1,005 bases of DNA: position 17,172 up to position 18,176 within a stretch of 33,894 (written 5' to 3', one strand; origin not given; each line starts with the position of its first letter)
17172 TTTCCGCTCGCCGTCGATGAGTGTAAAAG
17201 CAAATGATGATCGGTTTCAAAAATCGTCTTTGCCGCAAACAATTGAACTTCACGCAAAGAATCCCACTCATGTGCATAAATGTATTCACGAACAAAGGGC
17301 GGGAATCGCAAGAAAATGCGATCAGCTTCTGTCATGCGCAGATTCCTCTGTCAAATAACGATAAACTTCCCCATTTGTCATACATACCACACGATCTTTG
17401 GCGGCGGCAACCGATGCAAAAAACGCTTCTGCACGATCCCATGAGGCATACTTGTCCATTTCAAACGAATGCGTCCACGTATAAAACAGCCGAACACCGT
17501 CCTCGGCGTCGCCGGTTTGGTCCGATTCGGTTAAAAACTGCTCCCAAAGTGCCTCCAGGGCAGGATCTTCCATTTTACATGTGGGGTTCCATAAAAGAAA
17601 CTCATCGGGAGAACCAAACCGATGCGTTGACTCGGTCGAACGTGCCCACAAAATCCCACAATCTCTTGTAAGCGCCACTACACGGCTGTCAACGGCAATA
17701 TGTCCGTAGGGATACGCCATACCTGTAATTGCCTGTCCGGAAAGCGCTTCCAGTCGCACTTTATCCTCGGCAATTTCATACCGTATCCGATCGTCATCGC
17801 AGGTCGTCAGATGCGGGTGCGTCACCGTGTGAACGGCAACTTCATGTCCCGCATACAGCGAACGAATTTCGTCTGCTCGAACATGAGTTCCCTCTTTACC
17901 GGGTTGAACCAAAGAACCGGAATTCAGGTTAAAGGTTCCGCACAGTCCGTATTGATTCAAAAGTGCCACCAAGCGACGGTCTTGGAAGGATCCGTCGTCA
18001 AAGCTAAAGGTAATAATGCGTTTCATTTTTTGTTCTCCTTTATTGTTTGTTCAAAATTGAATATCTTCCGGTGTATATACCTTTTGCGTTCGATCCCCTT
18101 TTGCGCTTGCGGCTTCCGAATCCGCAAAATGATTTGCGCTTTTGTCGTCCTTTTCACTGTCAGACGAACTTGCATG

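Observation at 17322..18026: Cytoplasmic-looking CE4 deacetylase wedged between the defence ATPase and helicase, with an intact catalytic metal triad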

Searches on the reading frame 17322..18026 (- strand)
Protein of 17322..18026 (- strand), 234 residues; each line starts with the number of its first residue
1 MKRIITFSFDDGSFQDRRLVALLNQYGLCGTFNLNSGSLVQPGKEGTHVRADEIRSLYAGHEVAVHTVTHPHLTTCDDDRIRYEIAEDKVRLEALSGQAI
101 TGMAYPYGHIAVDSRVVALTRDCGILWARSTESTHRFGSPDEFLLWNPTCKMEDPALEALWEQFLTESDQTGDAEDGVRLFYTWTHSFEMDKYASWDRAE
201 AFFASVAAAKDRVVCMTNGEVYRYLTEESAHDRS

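Call 4: search_protein_families(library=pfam, proteins=[window:17322-18026:-], max_evalue=0.01)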
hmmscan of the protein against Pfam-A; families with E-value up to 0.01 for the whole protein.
window:17322-18026:- (234 aa): 1 family
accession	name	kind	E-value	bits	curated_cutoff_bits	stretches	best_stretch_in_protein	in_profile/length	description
PF01522.26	Polysacc_deac_1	-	1.9e-18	67.1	23.1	1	2-124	6-120/124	Polysaccharide deacetylase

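Call 5: search_protein_families(library=padloc, proteins=[window:17322-18026:-], max_evalue=0.01)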
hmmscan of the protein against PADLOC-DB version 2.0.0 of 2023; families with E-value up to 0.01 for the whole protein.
window:17322-18026:- (234 aa): 0 families

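Call 7: find_homologous_proteins(query=window:17322-18026:-)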
Query window:17322-18026:- (234 aa): 2049 proteins with E <= 0.001 among 3025 candidates; the best 120 are listed.
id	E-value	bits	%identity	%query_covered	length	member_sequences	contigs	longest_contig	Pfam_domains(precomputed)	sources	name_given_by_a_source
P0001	7.3e-158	541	100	100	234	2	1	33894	PF01522.27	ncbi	-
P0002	2.3e-80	287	60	97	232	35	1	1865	PF01522.27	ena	-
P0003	1.0e-63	233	51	97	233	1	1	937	PF01522.27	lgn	-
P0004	3.6e-56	208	44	98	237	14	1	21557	PF01522.27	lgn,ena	-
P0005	1.0e-54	203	44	98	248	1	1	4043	PF01522.27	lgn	-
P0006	2.6e-54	202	46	99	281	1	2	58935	PF01522.27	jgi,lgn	jgi:peptidoglycan/xylan/chitin deacetylase (PgdA/CDA1 family)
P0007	3.7e-54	201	47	97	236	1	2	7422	PF01522.27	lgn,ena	-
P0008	1.9e-53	199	45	97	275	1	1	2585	PF01522.27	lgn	-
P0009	2.7e-53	199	47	92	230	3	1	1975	PF01522.27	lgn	-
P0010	3.5e-53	198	45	94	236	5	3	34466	PF01522.27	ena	-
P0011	7.0e-53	197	43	100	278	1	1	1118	PF01522.27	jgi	jgi:peptidoglycan/xylan/chitin deacetylase (PgdA/CDA1 family)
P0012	1.2e-52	197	44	100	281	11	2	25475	PF03065.21,PF01522.27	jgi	jgi:hypothetical protein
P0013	1.7e-52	196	44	95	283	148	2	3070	PF01522.27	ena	-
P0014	1.8e-52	196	49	92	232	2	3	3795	PF01522.27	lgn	-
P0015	4.2e-52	195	44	97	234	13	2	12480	PF01522.27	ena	-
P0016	5.3e-52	194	49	92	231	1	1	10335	PF01522.27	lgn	-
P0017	9.6e-52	194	45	96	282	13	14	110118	PF01522.27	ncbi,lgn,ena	-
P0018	1.2e-51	193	44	95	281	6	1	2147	PF01522.27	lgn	-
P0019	2.9e-51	192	44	95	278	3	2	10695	PF01522.27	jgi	jgi:peptidoglycan/xylan/chitin deacetylase (PgdA/CDA1 family)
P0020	5.1e-51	191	43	95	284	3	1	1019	PF01522.27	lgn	-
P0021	9.3e-51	190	42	95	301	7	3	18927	PF01522.27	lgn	-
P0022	9.4e-51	190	47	95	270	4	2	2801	PF01522.27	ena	-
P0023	1.2e-50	190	43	97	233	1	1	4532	PF01522.27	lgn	-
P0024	1.2e-50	190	44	98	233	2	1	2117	PF01522.27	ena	-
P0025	1.9e-50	189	43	98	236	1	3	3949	PF01522.27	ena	-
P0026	8.9e-50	187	45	94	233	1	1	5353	PF01522.27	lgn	-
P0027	1.1e-49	187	43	96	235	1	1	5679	PF01522.27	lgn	-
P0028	1.7e-49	186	41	95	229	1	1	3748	PF01522.27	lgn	-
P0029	2.5e-49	186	43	97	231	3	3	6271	PF01522.27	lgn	-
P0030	2.6e-49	186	41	95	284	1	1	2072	PF01522.27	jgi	-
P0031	5.1e-49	185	44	95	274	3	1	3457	PF01522.27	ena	-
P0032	5.5e-49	185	45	96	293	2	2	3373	PF01522.27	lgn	-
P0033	5.7e-49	185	45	98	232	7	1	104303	PF01522.27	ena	-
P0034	6.1e-49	184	44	95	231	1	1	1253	PF01522.27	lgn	-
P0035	6.2e-49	184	44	95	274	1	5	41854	PF01522.27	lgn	-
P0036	8.8e-49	184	44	96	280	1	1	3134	PF01522.27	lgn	-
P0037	1.1e-48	184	43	95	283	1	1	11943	PF01522.27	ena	-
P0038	1.3e-48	183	45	96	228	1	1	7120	PF01522.27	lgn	-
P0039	1.7e-48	183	44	96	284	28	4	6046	PF01522.27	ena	-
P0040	1.9e-48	183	42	95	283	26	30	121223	PF01522.27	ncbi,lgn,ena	-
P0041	2.2e-48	183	43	96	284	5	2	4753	PF01522.27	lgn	-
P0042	2.5e-48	182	43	97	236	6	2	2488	PF01522.27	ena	-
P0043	3.1e-48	182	43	95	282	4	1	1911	PF01522.27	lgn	-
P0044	4.6e-48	182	44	95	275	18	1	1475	PF01522.27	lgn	-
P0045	5.7e-48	181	41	96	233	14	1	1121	PF01522.27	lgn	-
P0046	5.9e-48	181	44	96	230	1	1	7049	PF01522.27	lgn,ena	-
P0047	7.5e-48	181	42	95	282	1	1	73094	PF01522.27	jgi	-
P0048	8.0e-48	181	43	97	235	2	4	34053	PF01522.27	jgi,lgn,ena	-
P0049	8.4e-48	181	43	96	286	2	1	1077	PF01522.27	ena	-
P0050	8.6e-48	181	44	97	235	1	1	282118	PF01522.27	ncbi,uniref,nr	ncbi:polysaccharide deacetylase family protein [Paenibacillus qinlingensis]|uniref:Peptidoglycan/xyl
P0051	1.2e-47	180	42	96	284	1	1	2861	PF01522.27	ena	-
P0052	1.8e-47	180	47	94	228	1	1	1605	PF01522.27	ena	-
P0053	1.9e-47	179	43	99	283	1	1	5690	PF01522.27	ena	-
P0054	2.0e-47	179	44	96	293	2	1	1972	PF01522.27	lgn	-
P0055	2.1e-47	179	42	97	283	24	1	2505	PF01522.27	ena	-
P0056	2.3e-47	179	42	95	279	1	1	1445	PF01522.27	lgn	-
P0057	2.4e-47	179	43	97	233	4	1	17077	PF01522.27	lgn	-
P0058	2.7e-47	179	43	95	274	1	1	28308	PF01522.27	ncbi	-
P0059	3.4e-47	179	41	95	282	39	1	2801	PF01522.27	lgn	-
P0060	4.6e-47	178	40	95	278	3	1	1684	PF03065.21,PF01522.27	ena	-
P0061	6.3e-47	178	44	95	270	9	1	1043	PF01522.27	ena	-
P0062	6.5e-47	178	41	95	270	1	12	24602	PF01522.27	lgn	-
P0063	8.5e-47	177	39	97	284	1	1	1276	PF01522.27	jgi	-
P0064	1.0e-46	177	41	95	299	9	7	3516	PF01522.27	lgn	-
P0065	1.1e-46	177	41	95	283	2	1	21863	PF01522.27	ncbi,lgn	-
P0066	1.1e-46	177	42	98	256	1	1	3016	PF01522.27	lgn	-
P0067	1.3e-46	177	40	95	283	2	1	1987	PF01522.27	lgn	-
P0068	1.6e-46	176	41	96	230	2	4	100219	PF01522.27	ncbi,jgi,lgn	jgi:peptidoglycan/xylan/chitin deacetylase (PgdA/CDA1 family)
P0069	1.6e-46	176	41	95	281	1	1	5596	PF01522.27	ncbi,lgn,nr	ncbi:MAG: polysaccharide deacetylase family protein [bacterium]|nr:polysaccharide deacetylase family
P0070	1.9e-46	176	41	96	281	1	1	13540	PF01522.27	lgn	-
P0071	2.0e-46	176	43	95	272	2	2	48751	PF01522.27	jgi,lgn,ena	-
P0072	2.2e-46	176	44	95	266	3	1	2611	PF01522.27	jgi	-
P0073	2.2e-46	176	44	95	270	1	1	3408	PF01522.27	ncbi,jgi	jgi:hypothetical protein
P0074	2.5e-46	176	41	95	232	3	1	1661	PF01522.27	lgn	-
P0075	2.9e-46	176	43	94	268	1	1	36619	PF01522.27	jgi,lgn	-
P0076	3.5e-46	175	40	97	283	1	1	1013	PF01522.27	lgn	-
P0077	3.6e-46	175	43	95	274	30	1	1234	PF01522.27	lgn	-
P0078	4.4e-46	175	42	94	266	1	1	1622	PF01522.27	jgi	jgi:peptidoglycan/xylan/chitin deacetylase (PgdA/CDA1 family)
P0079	5.0e-46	175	42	96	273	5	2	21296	PF01522.27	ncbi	-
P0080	6.7e-46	174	41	95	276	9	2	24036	PF03065.21,PF01522.27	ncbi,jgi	jgi:peptidoglycan/xylan/chitin deacetylase (PgdA/CDA1 family)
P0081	7.0e-46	174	43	96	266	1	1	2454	PF01522.27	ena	-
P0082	7.6e-46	174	43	98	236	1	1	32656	PF01522.27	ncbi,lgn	-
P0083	8.5e-46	174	40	95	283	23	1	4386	PF01522.27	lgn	-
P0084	9.0e-46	174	42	95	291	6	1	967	PF01522.27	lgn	-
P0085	9.8e-46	174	42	97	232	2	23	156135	PF01522.27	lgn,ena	-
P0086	1.0e-45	174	41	96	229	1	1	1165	PF01522.27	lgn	-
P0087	1.1e-45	174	41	95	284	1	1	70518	PF01522.27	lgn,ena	-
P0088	1.2e-45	174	42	97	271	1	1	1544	PF01522.27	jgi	jgi:peptidoglycan/xylan/chitin deacetylase (PgdA/CDA1 family)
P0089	1.2e-45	174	41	96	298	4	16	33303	PF01522.27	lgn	-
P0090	1.2e-45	174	42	96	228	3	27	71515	PF01522.27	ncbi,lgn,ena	-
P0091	1.5e-45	173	41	96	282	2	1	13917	PF01522.27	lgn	-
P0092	1.5e-45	173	42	99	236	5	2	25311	PF01522.27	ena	-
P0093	1.9e-45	173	43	96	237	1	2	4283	PF01522.27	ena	-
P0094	1.9e-45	173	39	96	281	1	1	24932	PF01522.27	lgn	-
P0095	1.9e-45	173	42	95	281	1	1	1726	PF01522.27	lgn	-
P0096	2.0e-45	173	43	99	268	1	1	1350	PF01522.27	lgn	-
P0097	2.2e-45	173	42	96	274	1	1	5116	PF01522.27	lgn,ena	-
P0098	2.3e-45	173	42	95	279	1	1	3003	PF01522.27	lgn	-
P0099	2.4e-45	173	42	96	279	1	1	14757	PF01522.27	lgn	-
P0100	2.4e-45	173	43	90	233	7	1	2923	PF01522.27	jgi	-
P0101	2.7e-45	172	42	96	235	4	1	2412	PF01522.27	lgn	-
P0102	2.8e-45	172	38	96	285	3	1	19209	PF01522.27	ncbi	-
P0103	2.8e-45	172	42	95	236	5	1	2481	PF01522.27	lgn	-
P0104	3.1e-45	172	46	94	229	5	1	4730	PF01522.27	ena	-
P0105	3.5e-45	172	43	96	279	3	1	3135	PF01522.27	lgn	-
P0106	4.5e-45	172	43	95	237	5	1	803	PF01522.27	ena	-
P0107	5.0e-45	172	44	98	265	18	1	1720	PF01522.27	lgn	-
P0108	7.9e-45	171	42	96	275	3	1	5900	PF01522.27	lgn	-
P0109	8.0e-45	171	44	94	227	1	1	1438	PF01522.27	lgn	-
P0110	8.4e-45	171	41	95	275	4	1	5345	PF01522.27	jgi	jgi:peptidoglycan/xylan/chitin deacetylase (PgdA/CDA1 family)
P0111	8.4e-45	171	41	96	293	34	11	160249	PF01522.27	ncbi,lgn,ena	-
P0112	8.5e-45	171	45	94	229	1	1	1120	PF01522.27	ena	-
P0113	9.5e-45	171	41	96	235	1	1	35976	PF01522.27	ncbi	-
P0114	1.1e-44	171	42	96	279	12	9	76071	PF01522.27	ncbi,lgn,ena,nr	ncbi:MAG: polysaccharide deacetylase family protein [Clostridia bacterium]|nr:polysaccharide deacety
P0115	1.1e-44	170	43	90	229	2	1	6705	PF01522.27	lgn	-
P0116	1.1e-44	170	38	96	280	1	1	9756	PF01522.27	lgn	-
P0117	1.1e-44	170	45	92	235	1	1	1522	PF01522.27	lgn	-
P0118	1.2e-44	170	40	97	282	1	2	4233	PF01522.27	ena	-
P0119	1.4e-44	170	40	98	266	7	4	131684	PF01522.27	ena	-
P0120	1.4e-44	170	42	95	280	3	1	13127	PF01522.27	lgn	-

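Call 8: find_encoding_contigs(protein=P0001, flank=10000, max_places=3)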
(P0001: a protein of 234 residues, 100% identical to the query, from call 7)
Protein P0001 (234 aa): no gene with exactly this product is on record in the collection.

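Call 9: find_encoding_contigs(protein=P0004, flank=10000, max_places=4)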
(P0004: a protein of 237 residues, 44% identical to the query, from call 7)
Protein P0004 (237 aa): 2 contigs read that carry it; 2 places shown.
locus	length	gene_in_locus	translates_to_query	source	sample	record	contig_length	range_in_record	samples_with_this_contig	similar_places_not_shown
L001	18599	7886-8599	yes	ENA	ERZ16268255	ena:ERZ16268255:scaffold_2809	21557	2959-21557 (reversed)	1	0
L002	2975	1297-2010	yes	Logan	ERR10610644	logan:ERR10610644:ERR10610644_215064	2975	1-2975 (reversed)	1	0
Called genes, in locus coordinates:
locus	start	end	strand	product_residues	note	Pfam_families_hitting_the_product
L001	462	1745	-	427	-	PF00999:Na_H_Exchanger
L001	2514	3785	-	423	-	PF08501:Shikimate_dh_N, PF13238:AAA_18 (faint), PF01202:SKI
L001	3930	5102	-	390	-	PF01545:Cation_efflux, PF16916:ZT_dimer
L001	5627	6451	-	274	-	PF01869:BcrAD_BadFG, PF03630:Fumble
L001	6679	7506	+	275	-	PF00702:Hydrolase, PF13344:Hydrolase_6, PF13419:HAD_2 (weak), PF13242:Hydrolase_like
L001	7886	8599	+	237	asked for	PF01522:Polysacc_deac_1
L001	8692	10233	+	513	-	PF13541:ChlI, PF00493:MCM, PF00158:Sigma54_activat (faint), PF01078:Mg_chelatase, PF07728:AAA_5, PF13335:Mg_chelatase_C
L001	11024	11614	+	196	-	PF06908:YpsA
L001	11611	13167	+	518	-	PF11193:DUF2812 (faint)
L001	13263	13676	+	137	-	-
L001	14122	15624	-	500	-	-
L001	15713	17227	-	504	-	-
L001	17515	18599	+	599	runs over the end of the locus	PF07881:Fucose_iso_N1, PF07882:Fucose_iso_N2, PF02952:Fucose_iso_C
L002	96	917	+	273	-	PF00702:Hydrolase, PF13344:Hydrolase_6, PF13419:HAD_2 (weak), PF13242:Hydrolase_like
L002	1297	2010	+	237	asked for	PF01522:Polysacc_deac_1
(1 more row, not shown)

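Call 10: find_encoding_contigs(protein=P0002, flank=10000, max_places=4)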
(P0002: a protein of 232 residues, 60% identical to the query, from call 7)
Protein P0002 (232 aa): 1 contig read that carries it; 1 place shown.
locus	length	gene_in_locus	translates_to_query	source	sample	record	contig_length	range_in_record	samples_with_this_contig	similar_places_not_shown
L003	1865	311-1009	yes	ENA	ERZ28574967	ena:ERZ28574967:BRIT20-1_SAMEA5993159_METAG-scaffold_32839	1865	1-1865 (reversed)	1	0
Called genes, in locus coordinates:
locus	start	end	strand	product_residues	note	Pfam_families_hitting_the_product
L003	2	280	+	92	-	?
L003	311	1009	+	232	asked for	PF01522:Polysacc_deac_1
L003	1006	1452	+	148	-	PF00270:DEAD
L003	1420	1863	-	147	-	?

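Call 23: search_solved_structures(query=window:17322-18026:-, max_evalue=0.01, show_alignments=2)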
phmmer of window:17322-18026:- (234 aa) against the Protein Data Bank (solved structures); distinct sequences matched with E-value up to 0.01: 12.
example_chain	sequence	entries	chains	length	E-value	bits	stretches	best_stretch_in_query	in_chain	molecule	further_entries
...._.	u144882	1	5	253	0.00023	23.7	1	4-125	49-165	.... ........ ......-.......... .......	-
5o6y_A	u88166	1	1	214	0.0006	22.4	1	55-114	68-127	Peptidoglycan N-acetylglucosamine deacetylase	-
4v33_A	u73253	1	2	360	0.0006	22.4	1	62-144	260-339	POLYSACCHARIDE DEACETYLASE-LIKE PROTEIN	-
6hpa_A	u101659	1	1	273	0.0016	21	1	58-132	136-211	Putative polysaccharide deacetylase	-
7bkf_A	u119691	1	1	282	0.0018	20.8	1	58-132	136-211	Putative polysaccharide deacetylase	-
7bly_A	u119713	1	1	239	0.0033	20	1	5-124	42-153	Aspergillus niger contig An12c0130, genomic contig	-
2cc0_A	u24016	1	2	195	0.004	19.7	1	6-117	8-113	ACETYL-XYLAN ESTERASE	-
6hm9_A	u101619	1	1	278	0.0056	19.2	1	57-132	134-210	Putative polysaccharide deacetylase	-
2iw0_A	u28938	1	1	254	0.0061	19.1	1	4-83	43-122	CHITIN DEACETYLASE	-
4hd5_A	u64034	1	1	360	0.0076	18.8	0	61-144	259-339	Polysaccharide deacetylase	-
5o6y_B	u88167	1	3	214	0.0083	18.6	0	55-114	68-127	Peptidoglycan N-acetylglucosamine deacetylase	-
3rxz_A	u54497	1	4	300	0.0092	18.5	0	22-108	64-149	Polysaccharide deacetylase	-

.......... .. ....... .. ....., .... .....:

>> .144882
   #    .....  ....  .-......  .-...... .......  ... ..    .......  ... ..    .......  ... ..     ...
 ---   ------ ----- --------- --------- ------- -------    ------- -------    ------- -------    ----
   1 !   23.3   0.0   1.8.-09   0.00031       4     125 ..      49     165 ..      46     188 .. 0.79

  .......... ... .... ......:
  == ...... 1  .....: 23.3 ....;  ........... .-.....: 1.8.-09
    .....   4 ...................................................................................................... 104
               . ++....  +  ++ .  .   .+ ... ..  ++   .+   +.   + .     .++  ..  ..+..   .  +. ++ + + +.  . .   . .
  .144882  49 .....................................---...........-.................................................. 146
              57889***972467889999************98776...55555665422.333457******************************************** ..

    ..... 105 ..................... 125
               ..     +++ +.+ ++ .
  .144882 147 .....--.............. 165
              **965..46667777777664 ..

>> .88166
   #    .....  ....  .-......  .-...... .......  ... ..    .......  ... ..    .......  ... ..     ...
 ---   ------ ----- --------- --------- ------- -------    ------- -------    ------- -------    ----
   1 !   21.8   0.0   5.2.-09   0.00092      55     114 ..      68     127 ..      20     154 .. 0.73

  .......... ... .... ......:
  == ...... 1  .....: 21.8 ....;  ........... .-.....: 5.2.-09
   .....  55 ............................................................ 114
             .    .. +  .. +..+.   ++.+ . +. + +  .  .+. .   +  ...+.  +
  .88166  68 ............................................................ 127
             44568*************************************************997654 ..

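Call 24: search_protein_families(library=ncbifam, proteins=[window:17322-18026:-], max_evalue=0.01)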
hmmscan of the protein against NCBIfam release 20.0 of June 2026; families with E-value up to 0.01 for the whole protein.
window:17322-18026:- (234 aa): 8 families
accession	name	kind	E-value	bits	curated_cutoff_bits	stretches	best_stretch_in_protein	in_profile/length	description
NF050820.1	PolSacchBiosHfsH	equivalog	4.8e-13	49.3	400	1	3-117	34-150/249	oligosaccharide deacetylase HfsH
TIGR04243.1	nodulat_NodB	equivalog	1.9e-09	37.3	240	1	5-117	4-112/197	chitooligosaccharide deacetylase NodB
TIGR02764.1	spore_ybaN_pdaB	equivalog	2.3e-05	24.3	237.4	1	5-123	10-119/191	polysaccharide deacetylase family sporulation protein PdaB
NF045821.1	PgAcgDacpgdA1_Bac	equivalog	4.9e-05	22.3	400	1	6-121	91-201/282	peptidoglycan-N-acetylglucosamine deacetylase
TIGR03006.1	pepcterm_polyde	equivalog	6.9e-05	22.1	276.2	1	58-106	71-119/272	XrtA system polysaccharide deacetylase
TIGR02884.1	spore_pdaA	equivalog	0.0003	20.6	298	1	59-108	88-138/224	delta-lactam-biosynthetic de-N-acetylase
NF045820.1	PgAcgDacpgdA_Strep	equivalog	0.001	18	800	1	2-115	267-375/463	peptidoglycan-N-acetylglucosamine deacetylase PgdA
TIGR02873.1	spore_ylxY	hypoth_equivalog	0.0036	16.6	391.5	1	19-123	103-198/268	probable sporulation protein, polysaccharide deacetylase family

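Call 32: find_related_loci(query=A1, collection=metagenome_contigs, flank=8000)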
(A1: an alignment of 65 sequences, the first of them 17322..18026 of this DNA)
Query A1 (234 aa) in metagenome_contigs; peptide patterns used: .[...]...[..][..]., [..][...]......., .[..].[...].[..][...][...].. (x = any residue, [..] = any of these).
600 stretches matched a pattern (row limit reached: there are more); 580 encode a relative of the query (tblastn E <= 1e-3); the best 80 are kept; 80 distinct loci.
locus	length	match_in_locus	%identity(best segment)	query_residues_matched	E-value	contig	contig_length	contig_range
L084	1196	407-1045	45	5-225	8e-58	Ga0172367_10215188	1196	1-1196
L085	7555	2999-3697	41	2-234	2e-54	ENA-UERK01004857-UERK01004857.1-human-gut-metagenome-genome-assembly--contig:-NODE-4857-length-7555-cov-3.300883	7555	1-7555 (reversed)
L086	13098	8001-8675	43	2-225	1e-53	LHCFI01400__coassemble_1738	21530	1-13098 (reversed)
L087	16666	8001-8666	39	2-223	2e-53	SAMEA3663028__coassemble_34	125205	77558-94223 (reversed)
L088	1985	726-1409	42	1-225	6e-53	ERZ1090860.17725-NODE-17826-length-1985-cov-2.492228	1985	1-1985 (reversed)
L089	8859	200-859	42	3-229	1e-51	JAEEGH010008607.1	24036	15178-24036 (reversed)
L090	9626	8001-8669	43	3-221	2e-51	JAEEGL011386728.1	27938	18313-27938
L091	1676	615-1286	39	2-225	3e-52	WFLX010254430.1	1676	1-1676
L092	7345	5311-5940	43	5-225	2e-50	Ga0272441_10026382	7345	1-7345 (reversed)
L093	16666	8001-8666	38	2-221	5e-49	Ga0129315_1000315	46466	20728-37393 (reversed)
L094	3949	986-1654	43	3-229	4e-49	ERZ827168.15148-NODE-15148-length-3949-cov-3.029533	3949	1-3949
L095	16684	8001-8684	40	2-226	9e-49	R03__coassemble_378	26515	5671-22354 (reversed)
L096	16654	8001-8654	42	2-221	1e-48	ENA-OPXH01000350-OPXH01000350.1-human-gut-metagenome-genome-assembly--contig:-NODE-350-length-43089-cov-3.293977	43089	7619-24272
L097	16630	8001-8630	42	3-225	2e-48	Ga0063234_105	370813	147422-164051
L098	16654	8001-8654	42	2-221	3e-48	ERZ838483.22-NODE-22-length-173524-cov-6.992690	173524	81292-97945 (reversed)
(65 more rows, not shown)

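Call 36: predict_structure(alignment_id=A1)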
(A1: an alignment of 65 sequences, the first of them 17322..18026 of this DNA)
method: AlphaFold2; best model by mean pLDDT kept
length: 234 residues; sequences in the alignment: 65
mean_pLDDT: 93.4   pTM: 0.91
mean pLDDT of the five models: 93.4, 92.8, 92.6, 92.5, 92.2
residues with pLDDT >= 90: 198; 70-90: 17; 50-70: 19; < 50: 0
segments of 3 or more residues with pLDDT < 50: none
pLDDT, mean of each block of 10 residues (from residue 1): 94 96 99 90 73 97 98 97 98 98 91 94 98 95 97 98 88 76 97 98 98 98 89 67
secondary structure, 60 per line:
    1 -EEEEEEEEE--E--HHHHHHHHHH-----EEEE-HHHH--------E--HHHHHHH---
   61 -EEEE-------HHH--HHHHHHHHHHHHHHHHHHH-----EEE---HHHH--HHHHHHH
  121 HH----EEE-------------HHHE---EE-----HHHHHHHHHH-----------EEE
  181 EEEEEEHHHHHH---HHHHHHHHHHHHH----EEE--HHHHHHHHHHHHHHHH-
elements in order: E2-10 H16-25 E31-34 H36-39 H51-57 E62-65 H78-96 E102-104 H108-111 H114-122 E127-129 H157-166 E178-186 H187-192 H196-208 E213-215 H218-233
